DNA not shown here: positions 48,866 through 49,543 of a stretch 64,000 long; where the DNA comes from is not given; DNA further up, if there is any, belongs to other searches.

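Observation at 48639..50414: Translationally coupled operon of three paralogous 125-aa proteins with a C-H-x7-C-x-C-D-E tail and an embedded SAM-dependent methyltransferase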

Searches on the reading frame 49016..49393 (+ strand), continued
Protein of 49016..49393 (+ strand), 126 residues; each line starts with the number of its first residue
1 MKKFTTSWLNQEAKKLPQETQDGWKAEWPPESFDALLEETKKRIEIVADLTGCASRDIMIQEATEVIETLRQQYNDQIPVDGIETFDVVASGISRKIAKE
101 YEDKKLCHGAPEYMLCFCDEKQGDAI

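Call 79: search_protein_families(library=pfam, proteins=[L026:1216-1536:+, L027:126-632:+, L020:3780-4049:+, L020:2578-2775:-, L021:2981-3100:+, L005:1459-1875:+, L001:177-401:-], max_evalue=0.1)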
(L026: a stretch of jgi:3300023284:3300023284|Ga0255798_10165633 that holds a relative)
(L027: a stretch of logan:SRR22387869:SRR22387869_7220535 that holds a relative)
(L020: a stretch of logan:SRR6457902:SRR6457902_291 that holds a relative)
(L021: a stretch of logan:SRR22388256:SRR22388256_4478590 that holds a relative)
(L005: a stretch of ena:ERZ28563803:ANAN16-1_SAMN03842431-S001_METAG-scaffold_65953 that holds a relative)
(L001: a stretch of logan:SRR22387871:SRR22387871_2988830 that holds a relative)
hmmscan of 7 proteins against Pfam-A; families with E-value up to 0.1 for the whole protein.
L026:1216-1536:+ (107 aa): 1 family
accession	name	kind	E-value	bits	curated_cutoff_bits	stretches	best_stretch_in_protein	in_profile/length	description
PF01757.29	Acyl_transf_3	-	0.0046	16.5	31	1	7-99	127-213/326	Acyltransferase domain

L027:126-632:+ (168 aa): 0 families

L020:3780-4049:+ (89 aa): 2 families
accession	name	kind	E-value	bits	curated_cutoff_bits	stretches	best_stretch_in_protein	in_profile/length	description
PF01541.30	GIY-YIG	-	6.9e-15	55.5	22.6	1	4-73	2-74/78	GIY-YIG catalytic domain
PF17922.6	TetR_C_17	-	0.077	13.7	26.1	1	43-76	17-50/100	Tetracyclin repressor-like, C-terminal domain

L020:2578-2775:- (65 aa): 0 families

L021:2981-3100:+ (39 aa): 2 families
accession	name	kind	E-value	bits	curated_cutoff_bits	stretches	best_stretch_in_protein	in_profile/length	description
PF01541.30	GIY-YIG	-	0.0037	18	22.6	1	10-32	2-24/78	GIY-YIG catalytic domain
PF20524.3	DUF6739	-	0.064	11.7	27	1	6-38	259-291/691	Family of unknown function (DUF6739)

L005:1459-1875:+ (138 aa): 5 families
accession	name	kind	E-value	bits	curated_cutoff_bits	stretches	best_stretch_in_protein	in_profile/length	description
PF01844.29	HNH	-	9.7e-06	26.1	21.4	1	68-110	1-41/47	HNH endonuclease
PF13392.12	HNH_3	-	0.0028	17.7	24.8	1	85-105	19-39/46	HNH endonuclease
PF11758.13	Bacteriocin_IIi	-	0.024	14.9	25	0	61-76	10-25/51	Aureocin-like type II bacteriocin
PF23551.1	Zn_ribbon_20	-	0.059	13.9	27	1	101-110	20-29/35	Zinc beta-ribbon domain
PF19817.4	DUF6300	-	0.089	13.3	27.8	0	66-115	10-55/110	Family of unknown function (DUF6300)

L001:177-401:- (74 aa): 0 families

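Call 81: search_solved_structures(query=A4, max_evalue=10)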
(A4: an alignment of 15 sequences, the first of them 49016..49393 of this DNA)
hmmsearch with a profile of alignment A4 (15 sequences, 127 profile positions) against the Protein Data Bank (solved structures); distinct sequences matched with E-value up to 10: 9.
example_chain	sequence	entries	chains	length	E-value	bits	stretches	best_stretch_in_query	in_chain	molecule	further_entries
9ugr_A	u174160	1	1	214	0.035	17.4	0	9-102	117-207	Syn-F4-Link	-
6kos_A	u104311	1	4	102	0.17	15.2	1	7-100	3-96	SUWA (Super WA20)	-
8h7c_A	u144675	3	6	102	0.2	14.9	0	57-97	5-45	De novo ferric enterobactin esterase Syn-F4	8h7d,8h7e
9r2b_B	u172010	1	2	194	1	12.7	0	10-52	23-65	de novo-designed alpha-helical barrel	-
8fjg_A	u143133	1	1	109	1.3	12.3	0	2-43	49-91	H12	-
6h9l_A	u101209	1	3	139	1.5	12.1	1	57-101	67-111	Uncharacterized protein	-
1x79_B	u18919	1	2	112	2.3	11.5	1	2-93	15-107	Rab GTPase binding effector protein 1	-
1u2m_A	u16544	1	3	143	3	11.1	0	1-77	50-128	Histone-like protein HLP-1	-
1sg2_A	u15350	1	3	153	3.6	10.9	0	1-77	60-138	Seventeen Kilodalton Protein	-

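Call 91: search_protein_families(library=ncbifam, alignment_id=A4, max_evalue=10)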
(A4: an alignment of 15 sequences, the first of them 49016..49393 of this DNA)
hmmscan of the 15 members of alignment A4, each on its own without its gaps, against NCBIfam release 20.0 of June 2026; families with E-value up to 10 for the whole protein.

A. member 1, window:49016-49393:+ (126 aa): 4 families
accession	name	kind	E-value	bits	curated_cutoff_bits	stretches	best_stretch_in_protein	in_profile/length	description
NF040881.1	PTS_reg_TmaR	equivalog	0.013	15.5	170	1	39-83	38-82/103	PTS system regulator TmaR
NF003844.0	PRK05423.1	equivalog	0.013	15.3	122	1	39-81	38-80/110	DUF496 family protein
NF003651.0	PRK05286.2-4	equivalog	0.013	14.2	448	1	41-83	273-315/377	quinone-dependent dihydroorotate dehydrogenase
NF003644.0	PRK05286.1-1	equivalog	0.081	12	418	1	48-92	260-304/336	quinone-dependent dihydroorotate dehydrogenase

B. families by the number of members that match (of 15 scanned): 9 families
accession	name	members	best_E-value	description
NF003844.0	PRK05423.1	2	0.013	DUF496 family protein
NF040881.1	PTS_reg_TmaR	2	0.013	PTS system regulator TmaR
NF041494.1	MobH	1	0.0086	MobH family relaxase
NF003651.0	PRK05286.2-4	1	0.013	quinone-dependent dihydroorotate dehydrogenase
TIGR00452.1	TIGR00452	1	0.019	tRNA 5-methoxyuridine(34)/uridine 5-oxyacetic acid(34) synthase CmoB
NF033768.1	myxo_SS_tail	1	0.039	AgmX/PglI C-terminal domain-containing protein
NF047537.1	YonT_type_I_tox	1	0.04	type I TA system toxin YonT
TIGR03128.2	RuMP_HxlA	1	0.066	3-hexulose-6-phosphate synthase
NF003644.0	PRK05286.1-1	1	0.081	quinone-dependent dihydroorotate dehydrogenase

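Call 95: find_related_loci(query=A6, collection=viral_contigs, flank=10000)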
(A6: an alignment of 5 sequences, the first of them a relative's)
Query A6 (135 aa) in viral_contigs; peptide patterns used: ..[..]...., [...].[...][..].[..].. (x = any residue, [..] = any of these).
16 stretches matched a pattern, but none encodes a relative of the query by tblastn (E <= 1e-3).
